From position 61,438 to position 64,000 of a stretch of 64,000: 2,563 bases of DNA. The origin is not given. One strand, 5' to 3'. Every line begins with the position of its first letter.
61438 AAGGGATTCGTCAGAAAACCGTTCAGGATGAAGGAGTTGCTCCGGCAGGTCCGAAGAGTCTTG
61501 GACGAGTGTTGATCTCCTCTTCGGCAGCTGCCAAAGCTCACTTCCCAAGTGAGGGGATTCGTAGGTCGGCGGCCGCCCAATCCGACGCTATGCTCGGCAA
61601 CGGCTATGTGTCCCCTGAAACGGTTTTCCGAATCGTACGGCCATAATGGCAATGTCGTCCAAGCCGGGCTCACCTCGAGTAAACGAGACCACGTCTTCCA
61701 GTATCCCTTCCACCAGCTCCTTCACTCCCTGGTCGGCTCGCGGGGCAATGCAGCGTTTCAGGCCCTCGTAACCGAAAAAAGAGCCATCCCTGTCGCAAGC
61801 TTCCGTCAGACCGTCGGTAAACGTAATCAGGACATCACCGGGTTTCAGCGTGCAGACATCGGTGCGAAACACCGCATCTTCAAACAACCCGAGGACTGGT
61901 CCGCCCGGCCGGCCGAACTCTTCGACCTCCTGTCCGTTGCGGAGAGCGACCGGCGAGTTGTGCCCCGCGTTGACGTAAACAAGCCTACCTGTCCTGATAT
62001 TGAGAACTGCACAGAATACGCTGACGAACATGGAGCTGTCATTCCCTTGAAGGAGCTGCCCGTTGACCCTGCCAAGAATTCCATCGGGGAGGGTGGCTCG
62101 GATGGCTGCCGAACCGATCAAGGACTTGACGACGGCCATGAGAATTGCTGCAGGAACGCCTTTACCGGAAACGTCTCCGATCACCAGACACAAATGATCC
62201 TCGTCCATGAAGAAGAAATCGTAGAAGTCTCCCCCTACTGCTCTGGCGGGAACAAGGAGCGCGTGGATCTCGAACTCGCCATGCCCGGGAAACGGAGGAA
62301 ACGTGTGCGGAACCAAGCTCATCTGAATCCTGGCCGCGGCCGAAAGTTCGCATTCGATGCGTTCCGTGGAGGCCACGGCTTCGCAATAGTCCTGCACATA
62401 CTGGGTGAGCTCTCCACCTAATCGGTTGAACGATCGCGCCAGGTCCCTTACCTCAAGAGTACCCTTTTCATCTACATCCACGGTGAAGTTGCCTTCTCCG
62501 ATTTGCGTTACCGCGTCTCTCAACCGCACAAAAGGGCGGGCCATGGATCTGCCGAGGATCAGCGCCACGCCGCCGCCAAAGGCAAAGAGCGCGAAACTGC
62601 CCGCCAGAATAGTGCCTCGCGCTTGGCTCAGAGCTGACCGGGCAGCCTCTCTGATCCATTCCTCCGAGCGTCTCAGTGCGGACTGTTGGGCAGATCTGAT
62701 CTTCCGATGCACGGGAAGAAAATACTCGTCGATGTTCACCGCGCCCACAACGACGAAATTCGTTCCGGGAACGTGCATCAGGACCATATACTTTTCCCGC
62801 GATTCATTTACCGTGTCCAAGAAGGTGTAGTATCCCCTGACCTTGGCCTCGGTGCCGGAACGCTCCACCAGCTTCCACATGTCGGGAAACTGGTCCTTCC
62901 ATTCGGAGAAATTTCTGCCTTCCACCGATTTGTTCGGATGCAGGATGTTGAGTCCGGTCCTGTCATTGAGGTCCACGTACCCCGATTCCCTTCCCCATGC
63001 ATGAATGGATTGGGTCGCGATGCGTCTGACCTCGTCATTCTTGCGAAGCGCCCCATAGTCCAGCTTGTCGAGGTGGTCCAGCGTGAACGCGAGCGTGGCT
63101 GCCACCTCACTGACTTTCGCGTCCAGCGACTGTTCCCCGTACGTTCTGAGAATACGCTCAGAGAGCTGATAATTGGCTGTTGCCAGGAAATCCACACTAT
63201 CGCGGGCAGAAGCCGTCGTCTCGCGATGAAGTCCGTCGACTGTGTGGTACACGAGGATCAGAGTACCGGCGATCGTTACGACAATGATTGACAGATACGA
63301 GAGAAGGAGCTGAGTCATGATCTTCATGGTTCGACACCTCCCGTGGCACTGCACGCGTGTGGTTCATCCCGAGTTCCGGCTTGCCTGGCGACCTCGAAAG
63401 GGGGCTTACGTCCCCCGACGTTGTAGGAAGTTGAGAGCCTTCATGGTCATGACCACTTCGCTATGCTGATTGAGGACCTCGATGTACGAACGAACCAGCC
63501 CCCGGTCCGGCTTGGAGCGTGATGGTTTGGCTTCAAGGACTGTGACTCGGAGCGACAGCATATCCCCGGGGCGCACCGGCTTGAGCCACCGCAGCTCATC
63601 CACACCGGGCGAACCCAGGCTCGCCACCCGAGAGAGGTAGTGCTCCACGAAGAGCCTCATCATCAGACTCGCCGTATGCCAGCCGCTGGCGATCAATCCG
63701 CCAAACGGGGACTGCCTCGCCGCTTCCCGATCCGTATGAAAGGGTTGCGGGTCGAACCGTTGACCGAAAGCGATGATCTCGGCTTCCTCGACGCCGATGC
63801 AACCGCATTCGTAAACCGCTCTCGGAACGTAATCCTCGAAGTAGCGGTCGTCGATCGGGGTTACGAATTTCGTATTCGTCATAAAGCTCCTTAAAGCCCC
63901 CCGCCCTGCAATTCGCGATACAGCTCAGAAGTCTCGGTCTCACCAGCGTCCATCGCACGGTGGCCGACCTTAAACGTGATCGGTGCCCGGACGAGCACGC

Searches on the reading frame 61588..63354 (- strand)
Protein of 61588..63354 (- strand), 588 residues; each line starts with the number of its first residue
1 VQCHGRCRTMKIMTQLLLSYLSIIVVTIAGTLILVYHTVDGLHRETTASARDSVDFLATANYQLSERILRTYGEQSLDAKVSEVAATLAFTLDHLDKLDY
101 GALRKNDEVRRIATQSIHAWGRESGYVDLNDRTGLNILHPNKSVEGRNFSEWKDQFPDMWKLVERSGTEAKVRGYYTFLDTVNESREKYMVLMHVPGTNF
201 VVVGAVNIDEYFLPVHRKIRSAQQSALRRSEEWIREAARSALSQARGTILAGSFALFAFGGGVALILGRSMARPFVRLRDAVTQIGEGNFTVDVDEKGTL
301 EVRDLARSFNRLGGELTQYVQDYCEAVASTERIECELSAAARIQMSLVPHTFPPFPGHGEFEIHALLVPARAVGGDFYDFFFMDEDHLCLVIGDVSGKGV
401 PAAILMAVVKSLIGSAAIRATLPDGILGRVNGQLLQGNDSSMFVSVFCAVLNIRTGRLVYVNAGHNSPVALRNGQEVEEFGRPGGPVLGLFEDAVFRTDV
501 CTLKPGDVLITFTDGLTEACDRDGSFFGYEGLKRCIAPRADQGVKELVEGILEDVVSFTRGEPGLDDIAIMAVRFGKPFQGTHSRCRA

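Call 77: search_protein_families(library=pfam, proteins=[window:61588-63354:-], max_evalue=0.00001)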
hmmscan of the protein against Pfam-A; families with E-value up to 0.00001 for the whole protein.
window:61588-63354:- (588 aa): 3 families
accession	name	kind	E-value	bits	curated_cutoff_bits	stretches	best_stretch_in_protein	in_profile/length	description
PF07228.17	SpoIIE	-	1.1e-47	163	25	1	384-575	1-191/192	Stage II sporulation protein E (SpoIIE)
PF00672.30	HAMP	-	2.6e-11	44.1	25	1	267-317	2-52/53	HAMP domain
PF08269.17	dCache_2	-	9.5e-06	25.4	26.5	0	114-211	85-186/298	Cache domain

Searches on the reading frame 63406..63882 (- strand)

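Call 77: search_protein_families(library=pfam, proteins=[window:63406-63882:-], max_evalue=0.00001)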
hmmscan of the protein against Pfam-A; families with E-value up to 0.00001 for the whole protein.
window:63406-63882:- (158 aa): 1 family
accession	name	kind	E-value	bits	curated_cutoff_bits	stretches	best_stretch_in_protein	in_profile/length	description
PF01575.25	MaoC_dehydratas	-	5.1e-19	68.5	27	1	31-122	18-108/123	MaoC like domain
